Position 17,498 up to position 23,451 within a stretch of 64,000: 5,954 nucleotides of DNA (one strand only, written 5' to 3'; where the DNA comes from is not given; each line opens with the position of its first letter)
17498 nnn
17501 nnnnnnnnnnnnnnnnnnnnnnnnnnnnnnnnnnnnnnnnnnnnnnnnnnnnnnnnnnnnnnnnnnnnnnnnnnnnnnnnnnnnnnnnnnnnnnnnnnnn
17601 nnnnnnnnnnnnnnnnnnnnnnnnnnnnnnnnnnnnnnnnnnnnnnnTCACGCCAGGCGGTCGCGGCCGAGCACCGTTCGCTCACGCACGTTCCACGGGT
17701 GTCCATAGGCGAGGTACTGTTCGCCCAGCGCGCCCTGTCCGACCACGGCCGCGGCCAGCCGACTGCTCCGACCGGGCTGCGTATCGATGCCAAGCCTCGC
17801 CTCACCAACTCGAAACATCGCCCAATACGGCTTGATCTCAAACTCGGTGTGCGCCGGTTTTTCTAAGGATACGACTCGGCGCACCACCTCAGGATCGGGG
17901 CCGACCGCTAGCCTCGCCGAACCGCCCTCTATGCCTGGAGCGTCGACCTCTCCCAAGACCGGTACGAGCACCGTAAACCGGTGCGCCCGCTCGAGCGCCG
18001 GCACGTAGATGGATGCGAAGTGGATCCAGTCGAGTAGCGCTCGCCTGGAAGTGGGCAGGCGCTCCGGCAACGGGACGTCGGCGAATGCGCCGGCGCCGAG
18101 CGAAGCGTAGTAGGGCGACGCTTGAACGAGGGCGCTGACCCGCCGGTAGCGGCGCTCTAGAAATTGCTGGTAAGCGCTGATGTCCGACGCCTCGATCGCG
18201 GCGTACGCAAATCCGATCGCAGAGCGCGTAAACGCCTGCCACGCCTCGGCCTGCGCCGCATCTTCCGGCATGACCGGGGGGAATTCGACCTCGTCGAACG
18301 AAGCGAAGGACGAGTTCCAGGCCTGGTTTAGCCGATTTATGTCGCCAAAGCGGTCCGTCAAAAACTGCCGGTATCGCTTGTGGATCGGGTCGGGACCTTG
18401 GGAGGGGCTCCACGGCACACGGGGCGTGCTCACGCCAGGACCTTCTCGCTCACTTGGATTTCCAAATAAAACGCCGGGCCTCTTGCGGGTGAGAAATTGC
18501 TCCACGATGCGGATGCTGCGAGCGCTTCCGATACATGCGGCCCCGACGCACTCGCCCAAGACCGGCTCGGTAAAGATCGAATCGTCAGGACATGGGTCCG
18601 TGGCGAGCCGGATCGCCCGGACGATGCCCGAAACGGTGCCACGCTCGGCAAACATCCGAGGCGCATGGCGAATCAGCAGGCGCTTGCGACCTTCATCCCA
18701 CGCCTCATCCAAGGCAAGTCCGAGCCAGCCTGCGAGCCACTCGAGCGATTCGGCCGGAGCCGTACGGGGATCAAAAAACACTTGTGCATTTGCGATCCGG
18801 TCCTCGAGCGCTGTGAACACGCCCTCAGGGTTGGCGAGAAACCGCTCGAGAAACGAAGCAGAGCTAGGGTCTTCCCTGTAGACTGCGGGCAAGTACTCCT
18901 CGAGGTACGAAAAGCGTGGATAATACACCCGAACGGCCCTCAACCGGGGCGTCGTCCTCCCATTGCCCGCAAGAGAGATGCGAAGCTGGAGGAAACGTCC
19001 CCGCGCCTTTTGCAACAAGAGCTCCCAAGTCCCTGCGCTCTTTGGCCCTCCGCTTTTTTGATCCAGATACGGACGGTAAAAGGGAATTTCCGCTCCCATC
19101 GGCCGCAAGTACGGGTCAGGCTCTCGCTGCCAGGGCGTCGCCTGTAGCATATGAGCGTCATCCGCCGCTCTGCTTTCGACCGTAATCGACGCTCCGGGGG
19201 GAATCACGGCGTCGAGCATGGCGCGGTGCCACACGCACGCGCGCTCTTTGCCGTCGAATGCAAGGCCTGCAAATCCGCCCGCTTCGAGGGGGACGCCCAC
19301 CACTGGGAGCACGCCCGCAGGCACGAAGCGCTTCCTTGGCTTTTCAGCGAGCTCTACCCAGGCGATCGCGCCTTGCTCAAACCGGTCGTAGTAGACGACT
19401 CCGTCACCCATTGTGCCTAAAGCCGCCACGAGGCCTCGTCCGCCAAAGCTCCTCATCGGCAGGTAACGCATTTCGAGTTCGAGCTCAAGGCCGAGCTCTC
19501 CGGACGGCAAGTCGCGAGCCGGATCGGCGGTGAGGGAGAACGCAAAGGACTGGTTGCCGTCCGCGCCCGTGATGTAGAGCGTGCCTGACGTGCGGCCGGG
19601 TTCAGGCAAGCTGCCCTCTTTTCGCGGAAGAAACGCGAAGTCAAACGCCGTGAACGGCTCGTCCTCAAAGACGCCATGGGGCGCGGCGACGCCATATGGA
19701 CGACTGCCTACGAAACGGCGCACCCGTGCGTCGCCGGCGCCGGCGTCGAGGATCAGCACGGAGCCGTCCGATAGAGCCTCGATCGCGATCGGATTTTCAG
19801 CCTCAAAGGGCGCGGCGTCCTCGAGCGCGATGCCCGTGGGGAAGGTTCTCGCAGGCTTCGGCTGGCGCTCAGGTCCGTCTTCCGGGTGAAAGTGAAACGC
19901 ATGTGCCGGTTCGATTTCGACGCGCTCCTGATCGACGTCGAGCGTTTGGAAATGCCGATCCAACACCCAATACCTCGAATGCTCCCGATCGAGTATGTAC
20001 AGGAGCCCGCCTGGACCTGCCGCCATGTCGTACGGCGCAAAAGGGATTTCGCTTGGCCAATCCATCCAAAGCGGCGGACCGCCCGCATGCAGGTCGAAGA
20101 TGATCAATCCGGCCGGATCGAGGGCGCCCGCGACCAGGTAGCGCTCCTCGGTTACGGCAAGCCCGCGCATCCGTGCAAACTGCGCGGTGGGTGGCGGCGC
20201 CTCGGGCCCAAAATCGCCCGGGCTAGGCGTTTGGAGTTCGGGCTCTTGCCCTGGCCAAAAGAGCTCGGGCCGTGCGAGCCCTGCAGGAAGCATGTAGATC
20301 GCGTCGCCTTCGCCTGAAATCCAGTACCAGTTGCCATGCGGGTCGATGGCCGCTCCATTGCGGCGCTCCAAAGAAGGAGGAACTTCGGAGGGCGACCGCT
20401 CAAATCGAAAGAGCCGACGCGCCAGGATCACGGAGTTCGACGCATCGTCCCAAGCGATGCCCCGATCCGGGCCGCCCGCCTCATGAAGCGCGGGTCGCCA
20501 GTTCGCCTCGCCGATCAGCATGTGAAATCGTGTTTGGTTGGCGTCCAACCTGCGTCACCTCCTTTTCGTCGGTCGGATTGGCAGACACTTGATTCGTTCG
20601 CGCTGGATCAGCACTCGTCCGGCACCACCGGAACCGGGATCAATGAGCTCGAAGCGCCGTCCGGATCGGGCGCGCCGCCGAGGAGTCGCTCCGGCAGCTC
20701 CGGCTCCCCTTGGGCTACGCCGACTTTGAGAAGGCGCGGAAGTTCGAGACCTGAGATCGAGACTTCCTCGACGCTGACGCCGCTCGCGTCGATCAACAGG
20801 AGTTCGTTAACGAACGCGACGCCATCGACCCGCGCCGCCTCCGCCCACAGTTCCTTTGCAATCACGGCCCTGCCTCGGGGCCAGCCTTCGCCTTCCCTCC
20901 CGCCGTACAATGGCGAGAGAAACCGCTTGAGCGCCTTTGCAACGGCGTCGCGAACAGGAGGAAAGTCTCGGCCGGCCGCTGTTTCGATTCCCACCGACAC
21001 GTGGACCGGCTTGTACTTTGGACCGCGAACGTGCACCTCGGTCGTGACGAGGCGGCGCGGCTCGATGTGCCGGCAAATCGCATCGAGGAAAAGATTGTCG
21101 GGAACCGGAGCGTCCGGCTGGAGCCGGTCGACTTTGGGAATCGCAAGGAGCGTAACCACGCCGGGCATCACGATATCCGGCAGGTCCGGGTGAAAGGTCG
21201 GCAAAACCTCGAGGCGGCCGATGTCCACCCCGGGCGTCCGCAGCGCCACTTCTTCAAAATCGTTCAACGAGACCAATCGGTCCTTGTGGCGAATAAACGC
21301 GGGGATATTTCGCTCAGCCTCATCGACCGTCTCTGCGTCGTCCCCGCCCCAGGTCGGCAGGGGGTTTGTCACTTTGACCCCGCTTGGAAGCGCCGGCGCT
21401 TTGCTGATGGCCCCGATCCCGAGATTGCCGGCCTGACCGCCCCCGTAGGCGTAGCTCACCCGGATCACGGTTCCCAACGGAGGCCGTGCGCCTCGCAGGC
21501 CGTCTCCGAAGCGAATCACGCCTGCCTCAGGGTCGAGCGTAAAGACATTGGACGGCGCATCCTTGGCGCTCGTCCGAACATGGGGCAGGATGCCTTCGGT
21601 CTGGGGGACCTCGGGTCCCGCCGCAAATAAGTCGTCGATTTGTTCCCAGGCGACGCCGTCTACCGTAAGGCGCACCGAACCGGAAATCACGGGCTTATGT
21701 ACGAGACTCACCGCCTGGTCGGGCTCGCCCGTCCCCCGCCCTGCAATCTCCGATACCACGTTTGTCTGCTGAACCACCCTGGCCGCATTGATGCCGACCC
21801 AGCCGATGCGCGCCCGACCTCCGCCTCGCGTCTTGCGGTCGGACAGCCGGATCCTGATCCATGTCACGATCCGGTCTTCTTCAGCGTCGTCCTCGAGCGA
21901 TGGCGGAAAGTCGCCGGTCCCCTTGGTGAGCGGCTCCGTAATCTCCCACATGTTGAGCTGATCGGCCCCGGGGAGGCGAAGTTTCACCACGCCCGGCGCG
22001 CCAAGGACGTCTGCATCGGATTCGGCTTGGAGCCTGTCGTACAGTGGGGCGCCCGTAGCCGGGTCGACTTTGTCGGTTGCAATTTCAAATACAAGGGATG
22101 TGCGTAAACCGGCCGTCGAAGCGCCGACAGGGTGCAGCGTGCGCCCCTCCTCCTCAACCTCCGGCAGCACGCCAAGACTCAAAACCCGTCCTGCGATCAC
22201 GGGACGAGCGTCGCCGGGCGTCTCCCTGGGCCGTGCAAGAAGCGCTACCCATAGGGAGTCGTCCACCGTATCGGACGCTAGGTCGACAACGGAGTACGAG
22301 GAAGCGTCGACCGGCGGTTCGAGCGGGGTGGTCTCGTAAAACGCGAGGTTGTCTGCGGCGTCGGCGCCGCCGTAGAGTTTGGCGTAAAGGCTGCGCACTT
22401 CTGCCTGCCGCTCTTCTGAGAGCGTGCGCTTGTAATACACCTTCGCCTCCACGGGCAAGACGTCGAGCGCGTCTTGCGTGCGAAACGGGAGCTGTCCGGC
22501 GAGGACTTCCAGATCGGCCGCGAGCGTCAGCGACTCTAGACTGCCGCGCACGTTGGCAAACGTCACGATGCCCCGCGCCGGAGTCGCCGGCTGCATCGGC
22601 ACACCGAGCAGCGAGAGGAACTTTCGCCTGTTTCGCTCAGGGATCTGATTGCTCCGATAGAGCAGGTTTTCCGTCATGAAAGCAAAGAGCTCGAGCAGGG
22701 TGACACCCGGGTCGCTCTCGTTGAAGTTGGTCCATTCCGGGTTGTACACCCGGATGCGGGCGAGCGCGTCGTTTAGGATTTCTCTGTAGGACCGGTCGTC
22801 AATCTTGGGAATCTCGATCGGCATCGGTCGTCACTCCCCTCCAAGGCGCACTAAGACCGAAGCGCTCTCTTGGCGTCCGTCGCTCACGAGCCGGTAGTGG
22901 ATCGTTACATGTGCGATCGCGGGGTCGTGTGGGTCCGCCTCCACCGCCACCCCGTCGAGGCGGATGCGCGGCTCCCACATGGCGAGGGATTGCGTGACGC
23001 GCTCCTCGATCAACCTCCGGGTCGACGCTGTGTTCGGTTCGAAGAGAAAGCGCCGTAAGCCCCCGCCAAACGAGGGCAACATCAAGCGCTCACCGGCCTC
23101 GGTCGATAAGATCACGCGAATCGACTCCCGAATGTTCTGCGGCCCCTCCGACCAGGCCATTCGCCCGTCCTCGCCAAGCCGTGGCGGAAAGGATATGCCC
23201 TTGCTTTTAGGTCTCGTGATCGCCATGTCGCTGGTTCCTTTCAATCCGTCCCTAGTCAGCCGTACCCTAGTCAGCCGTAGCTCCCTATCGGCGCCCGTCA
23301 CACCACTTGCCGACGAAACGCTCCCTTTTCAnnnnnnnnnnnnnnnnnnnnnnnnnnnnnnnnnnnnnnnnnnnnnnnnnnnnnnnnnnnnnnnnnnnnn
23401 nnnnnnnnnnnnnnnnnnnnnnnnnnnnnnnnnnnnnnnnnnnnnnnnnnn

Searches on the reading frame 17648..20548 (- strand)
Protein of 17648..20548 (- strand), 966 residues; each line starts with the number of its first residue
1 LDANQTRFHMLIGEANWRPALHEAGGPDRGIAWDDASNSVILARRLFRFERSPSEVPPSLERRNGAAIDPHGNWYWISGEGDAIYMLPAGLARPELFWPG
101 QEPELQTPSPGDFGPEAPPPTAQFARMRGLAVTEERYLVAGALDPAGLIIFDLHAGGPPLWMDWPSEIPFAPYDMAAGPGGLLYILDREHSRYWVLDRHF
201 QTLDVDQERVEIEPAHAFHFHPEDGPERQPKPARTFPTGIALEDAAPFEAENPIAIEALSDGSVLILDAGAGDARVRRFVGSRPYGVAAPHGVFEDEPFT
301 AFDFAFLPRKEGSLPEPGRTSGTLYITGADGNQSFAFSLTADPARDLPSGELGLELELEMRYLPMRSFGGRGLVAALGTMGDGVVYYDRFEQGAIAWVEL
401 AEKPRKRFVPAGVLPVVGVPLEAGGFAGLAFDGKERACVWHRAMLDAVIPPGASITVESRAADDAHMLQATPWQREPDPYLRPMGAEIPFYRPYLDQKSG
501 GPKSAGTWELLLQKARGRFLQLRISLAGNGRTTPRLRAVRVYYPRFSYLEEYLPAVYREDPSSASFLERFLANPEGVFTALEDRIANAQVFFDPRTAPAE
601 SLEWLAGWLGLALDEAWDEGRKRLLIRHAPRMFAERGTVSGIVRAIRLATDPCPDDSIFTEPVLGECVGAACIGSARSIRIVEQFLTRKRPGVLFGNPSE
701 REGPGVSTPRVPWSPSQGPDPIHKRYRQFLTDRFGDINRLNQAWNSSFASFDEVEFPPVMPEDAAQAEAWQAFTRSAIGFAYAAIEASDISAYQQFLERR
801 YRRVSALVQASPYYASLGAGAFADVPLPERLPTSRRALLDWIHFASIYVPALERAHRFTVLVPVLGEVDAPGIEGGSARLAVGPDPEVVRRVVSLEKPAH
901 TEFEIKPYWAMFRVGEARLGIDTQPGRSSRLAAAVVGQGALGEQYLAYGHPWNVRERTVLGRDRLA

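Call 5: search_protein_families(library=pfam, proteins=[window:17648-20548:-], max_evalue=0.01)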
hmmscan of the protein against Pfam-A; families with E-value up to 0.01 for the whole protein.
window:17648-20548:- (966 aa): 2 families
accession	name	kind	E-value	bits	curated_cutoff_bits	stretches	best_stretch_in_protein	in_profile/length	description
PF09684.15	Tail_P2_I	-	2.4e-09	37.6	20.6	1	561-647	2-86/139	Phage tail protein (Tail_P2_I)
PF02449.21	Glyco_hydro_42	-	7.5e-08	32.6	21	1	722-778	150-213/376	Beta-galactosidase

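Call 71: search_solved_structures(query=window:17648-20548:-, max_evalue=0.001)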
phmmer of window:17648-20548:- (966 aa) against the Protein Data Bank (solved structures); distinct sequences matched with E-value up to 0.001: 1.
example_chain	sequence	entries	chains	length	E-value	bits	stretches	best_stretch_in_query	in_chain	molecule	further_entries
9gtp_E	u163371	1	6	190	4.3e-08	34.9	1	551-655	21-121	Secreted protein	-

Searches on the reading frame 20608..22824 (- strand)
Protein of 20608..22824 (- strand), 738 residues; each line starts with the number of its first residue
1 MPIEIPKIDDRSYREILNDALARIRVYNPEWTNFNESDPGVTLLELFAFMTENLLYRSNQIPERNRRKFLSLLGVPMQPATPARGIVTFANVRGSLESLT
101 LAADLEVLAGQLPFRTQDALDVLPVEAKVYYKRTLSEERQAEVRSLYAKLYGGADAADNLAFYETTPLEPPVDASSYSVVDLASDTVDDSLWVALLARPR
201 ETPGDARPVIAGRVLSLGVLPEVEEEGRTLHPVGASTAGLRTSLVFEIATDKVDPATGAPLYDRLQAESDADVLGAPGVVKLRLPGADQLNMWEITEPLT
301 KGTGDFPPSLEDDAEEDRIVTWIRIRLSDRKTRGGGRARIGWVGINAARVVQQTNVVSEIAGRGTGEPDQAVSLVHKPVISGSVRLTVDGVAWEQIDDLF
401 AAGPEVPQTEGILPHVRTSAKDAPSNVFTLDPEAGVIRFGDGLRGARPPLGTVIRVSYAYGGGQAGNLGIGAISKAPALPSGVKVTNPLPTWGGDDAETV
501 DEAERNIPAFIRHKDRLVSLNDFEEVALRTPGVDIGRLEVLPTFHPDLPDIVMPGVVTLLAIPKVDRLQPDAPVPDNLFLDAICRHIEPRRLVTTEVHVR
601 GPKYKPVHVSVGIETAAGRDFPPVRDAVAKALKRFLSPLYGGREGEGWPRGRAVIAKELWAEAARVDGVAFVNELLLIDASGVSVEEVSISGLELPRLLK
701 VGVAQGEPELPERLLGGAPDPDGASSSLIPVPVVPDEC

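Call 5: search_protein_families(library=pfam, proteins=[window:20608-22824:-], max_evalue=0.01)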
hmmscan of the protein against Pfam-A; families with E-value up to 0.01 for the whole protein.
window:20608-22824:- (738 aa): 1 family
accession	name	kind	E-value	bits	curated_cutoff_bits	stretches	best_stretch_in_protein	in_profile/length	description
PF04865.19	Baseplate_J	-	6.6e-10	39.1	21.1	1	463-637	75-238/255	Baseplate J-like protein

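Call 69: search_solved_structures(query=window:20608-22824:-, max_evalue=0.001)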
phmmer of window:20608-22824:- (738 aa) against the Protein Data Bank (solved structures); distinct sequences matched with E-value up to 0.001: 1.
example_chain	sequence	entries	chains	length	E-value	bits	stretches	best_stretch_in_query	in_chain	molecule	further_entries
9gtp_1K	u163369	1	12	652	3.1e-56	194.2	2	352-681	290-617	Baseplate protein J-like domain-containing protein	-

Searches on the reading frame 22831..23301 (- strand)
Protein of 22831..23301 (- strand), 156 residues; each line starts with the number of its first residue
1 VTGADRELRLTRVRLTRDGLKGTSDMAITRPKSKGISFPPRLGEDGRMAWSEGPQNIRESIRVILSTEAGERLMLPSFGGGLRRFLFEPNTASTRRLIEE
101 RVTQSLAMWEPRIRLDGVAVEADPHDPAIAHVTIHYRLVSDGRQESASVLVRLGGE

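Call 5: search_protein_families(library=pfam, proteins=[window:22831-23301:-], max_evalue=0.01)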
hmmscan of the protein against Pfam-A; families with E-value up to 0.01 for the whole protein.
window:22831-23301:- (156 aa): 1 family
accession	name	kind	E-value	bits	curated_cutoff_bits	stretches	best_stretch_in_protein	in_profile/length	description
PF04965.19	GPW_gp25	-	4.3e-23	81.4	27.2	1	52-141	2-94/96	Baseplate wedge protein gp25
